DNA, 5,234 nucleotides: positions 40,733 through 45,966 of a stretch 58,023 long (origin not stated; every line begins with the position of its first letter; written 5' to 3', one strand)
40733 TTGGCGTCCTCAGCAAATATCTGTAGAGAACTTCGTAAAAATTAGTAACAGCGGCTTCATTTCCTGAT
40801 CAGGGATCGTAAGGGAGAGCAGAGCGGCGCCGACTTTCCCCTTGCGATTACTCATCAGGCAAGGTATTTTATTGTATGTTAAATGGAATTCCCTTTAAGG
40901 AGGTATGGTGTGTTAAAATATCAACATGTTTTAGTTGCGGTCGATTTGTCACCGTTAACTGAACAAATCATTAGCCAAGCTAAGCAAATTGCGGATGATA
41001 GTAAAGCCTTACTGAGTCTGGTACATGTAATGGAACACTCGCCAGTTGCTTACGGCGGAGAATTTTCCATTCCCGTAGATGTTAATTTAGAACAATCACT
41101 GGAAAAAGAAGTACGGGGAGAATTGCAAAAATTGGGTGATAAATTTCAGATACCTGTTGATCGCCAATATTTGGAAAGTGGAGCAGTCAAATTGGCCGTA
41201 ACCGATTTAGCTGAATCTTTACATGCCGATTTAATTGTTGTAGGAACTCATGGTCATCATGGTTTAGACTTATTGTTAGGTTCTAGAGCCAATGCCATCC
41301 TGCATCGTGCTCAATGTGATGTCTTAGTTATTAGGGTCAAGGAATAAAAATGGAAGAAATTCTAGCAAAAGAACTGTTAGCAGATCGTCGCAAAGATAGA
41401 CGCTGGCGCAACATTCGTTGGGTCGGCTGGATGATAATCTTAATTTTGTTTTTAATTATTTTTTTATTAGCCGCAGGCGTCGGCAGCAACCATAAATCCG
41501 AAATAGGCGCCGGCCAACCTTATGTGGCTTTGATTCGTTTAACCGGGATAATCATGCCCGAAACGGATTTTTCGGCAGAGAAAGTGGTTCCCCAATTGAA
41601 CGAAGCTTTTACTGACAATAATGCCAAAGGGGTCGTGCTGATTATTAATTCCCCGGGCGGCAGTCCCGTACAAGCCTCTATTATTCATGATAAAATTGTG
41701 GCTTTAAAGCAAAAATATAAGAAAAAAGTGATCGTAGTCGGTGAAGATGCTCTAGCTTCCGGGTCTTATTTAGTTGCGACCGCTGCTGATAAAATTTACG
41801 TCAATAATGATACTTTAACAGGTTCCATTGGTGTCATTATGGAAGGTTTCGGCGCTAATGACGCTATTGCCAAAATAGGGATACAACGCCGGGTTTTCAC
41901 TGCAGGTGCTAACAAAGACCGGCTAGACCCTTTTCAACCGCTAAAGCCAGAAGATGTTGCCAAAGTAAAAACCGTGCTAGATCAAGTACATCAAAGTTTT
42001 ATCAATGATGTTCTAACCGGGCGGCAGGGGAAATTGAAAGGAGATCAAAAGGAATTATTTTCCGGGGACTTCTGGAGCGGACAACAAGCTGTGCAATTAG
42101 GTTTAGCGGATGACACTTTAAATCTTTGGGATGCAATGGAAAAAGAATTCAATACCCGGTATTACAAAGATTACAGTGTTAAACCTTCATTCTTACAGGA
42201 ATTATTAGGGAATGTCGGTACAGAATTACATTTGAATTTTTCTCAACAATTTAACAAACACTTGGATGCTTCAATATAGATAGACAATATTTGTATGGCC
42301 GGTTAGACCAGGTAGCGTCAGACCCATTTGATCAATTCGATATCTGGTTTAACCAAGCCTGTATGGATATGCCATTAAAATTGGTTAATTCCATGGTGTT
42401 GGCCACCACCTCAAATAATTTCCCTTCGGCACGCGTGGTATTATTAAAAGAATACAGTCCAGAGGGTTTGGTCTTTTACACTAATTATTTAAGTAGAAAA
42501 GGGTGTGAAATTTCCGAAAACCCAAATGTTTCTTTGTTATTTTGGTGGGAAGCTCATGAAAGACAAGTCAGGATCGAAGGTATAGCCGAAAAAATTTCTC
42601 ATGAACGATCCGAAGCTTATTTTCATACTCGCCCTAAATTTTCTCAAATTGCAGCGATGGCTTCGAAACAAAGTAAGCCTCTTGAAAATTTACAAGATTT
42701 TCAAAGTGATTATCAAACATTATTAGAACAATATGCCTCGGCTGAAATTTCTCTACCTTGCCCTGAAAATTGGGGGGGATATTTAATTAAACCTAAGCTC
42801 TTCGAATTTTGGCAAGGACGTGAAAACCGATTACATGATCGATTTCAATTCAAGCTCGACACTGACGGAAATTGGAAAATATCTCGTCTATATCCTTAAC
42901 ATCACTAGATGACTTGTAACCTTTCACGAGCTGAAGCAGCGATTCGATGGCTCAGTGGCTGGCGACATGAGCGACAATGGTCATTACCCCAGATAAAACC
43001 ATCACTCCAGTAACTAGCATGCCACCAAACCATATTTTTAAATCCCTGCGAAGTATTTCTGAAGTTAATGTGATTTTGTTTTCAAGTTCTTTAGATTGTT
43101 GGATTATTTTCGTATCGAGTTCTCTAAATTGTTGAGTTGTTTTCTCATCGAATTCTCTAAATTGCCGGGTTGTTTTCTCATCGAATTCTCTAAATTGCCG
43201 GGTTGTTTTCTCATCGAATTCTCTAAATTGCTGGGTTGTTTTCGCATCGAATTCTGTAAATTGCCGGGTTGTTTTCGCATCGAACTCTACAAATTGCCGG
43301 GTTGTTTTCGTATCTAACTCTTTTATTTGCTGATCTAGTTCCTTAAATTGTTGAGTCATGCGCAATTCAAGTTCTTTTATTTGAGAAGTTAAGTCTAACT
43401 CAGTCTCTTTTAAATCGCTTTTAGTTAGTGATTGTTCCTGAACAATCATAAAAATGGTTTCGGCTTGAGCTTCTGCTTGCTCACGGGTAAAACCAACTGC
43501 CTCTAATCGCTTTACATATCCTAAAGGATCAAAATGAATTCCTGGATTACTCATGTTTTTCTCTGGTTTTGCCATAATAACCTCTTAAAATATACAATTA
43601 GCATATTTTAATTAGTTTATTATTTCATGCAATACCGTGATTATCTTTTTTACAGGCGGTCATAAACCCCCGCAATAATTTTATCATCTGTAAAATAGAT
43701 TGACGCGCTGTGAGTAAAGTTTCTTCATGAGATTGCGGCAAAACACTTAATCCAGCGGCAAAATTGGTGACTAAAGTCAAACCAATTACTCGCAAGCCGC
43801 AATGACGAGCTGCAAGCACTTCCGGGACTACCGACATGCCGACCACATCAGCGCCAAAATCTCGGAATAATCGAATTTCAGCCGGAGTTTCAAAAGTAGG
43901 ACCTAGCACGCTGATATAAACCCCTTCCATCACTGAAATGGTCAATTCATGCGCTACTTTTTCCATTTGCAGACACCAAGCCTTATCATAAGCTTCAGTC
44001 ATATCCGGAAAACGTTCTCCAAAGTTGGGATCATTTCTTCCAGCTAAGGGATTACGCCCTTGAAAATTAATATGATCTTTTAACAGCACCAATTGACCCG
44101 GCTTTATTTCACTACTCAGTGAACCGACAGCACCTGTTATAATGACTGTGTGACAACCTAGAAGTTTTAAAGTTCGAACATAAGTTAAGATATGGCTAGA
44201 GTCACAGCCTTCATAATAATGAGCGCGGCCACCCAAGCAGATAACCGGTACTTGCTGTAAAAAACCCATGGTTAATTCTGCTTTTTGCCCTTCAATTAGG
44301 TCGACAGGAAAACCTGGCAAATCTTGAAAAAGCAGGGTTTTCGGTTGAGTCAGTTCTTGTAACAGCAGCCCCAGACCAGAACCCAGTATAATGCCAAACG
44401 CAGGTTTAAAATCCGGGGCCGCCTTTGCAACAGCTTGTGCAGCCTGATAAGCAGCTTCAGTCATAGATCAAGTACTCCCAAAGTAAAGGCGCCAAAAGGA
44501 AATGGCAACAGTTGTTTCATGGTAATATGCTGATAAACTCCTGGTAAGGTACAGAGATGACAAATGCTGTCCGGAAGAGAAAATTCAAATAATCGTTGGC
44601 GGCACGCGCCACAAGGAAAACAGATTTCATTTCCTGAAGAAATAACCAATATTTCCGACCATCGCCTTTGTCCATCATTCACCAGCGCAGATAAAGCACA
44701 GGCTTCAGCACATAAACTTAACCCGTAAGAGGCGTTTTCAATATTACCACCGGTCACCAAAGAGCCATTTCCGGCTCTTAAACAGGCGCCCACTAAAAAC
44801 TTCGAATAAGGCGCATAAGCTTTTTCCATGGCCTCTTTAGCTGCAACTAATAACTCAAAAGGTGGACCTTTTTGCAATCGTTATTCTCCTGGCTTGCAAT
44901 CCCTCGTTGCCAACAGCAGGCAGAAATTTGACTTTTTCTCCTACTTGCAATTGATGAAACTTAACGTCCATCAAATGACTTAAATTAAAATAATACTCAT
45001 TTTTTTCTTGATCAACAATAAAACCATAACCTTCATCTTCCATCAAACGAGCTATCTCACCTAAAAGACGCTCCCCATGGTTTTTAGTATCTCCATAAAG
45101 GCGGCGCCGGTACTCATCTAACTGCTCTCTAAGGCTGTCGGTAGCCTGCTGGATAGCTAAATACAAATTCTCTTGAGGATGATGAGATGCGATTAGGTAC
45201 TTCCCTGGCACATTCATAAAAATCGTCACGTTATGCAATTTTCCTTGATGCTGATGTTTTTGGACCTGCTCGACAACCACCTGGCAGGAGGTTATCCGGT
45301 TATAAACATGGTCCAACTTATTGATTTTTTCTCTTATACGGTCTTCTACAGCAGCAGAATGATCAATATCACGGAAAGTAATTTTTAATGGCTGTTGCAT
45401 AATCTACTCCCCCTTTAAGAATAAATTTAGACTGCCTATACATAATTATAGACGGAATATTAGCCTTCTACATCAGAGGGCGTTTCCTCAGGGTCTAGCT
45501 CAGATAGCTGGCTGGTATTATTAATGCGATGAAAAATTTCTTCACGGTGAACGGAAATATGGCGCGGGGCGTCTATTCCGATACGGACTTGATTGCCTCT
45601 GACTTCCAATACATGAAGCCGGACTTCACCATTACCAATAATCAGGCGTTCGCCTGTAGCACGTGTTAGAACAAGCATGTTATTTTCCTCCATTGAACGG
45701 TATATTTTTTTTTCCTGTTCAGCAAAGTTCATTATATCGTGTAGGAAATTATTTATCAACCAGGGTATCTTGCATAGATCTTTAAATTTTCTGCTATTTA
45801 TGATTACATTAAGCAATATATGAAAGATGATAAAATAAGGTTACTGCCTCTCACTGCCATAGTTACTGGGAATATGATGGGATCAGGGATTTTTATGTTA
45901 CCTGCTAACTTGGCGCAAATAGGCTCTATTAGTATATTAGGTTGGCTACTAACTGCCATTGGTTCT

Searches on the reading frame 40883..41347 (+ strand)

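Call 14: search_protein_families(library=pfam, proteins=[window:40883-41347:+], max_evalue=0.001)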
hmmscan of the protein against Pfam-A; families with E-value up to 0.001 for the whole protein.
window:40883-41347:+ (154 aa): 1 family
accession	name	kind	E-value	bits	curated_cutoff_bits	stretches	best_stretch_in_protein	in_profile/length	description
PF00582.32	Usp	-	3.6e-27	96.1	24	1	13-151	2-141/141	Universal stress protein family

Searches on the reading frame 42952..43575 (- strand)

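Call 16: search_protein_families(library=pfam, proteins=[window:42952-43575:-], max_evalue=0.001)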
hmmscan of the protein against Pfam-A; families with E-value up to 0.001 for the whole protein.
window:42952-43575:- (207 aa): 1 family
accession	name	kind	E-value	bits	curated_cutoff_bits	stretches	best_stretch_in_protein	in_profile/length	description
PF01442.23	Apolipoprotein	-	0.0004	20.6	90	1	54-168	67-185/190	Apolipoprotein A1/A4/E domain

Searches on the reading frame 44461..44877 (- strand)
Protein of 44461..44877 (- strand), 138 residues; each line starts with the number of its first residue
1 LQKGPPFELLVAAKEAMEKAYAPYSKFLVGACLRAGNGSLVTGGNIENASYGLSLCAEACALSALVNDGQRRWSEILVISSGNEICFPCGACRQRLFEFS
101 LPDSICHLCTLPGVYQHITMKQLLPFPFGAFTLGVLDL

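Call 16: search_protein_families(library=pfam, proteins=[window:44461-44877:-], max_evalue=0.001)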
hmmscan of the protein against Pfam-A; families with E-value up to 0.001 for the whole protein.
window:44461-44877:- (138 aa): 2 families
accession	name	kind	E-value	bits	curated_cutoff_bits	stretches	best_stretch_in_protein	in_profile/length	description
PF00383.29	dCMP_cyt_deam_1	-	4.6e-16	59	25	1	9-106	7-100/102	Cytidine and deoxycytidylate deaminase zinc-binding region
PF08211.18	dCMP_cyt_deam_2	-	3e-10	40.8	25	1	9-75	44-109/130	Cytidine and deoxycytidylate deaminase zinc-binding region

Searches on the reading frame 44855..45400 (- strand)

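Call 16: search_protein_families(library=pfam, proteins=[window:44855-45400:-], max_evalue=0.001)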
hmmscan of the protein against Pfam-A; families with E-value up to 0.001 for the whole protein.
window:44855-45400:- (181 aa): 3 families
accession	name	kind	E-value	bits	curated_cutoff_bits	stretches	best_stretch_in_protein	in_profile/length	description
PF02482.25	Ribosomal_S30AE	-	1.6e-16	61.2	23.7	1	6-101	2-87/88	Sigma 54 modulation protein / S30EA ribosomal protein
PF00313.28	CSD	-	1.1e-06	28.8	27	1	114-174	3-64/66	'Cold-shock' DNA-binding domain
PF20663.3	COG4_N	-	0.00038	20.9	27.3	1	11-50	24-63/107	Conserved oligomeric Golgi complex subunit 4, N-terminal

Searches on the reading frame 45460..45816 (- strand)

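Call 16: search_protein_families(library=pfam, proteins=[window:45460-45816:-], max_evalue=0.001)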
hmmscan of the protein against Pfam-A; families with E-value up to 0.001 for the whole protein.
window:45460-45816:- (118 aa): 1 family
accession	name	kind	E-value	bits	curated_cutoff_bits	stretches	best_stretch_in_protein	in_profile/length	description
PF02599.21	CsrA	-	3.9e-21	75.2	27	1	47-99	1-52/53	Global regulator protein family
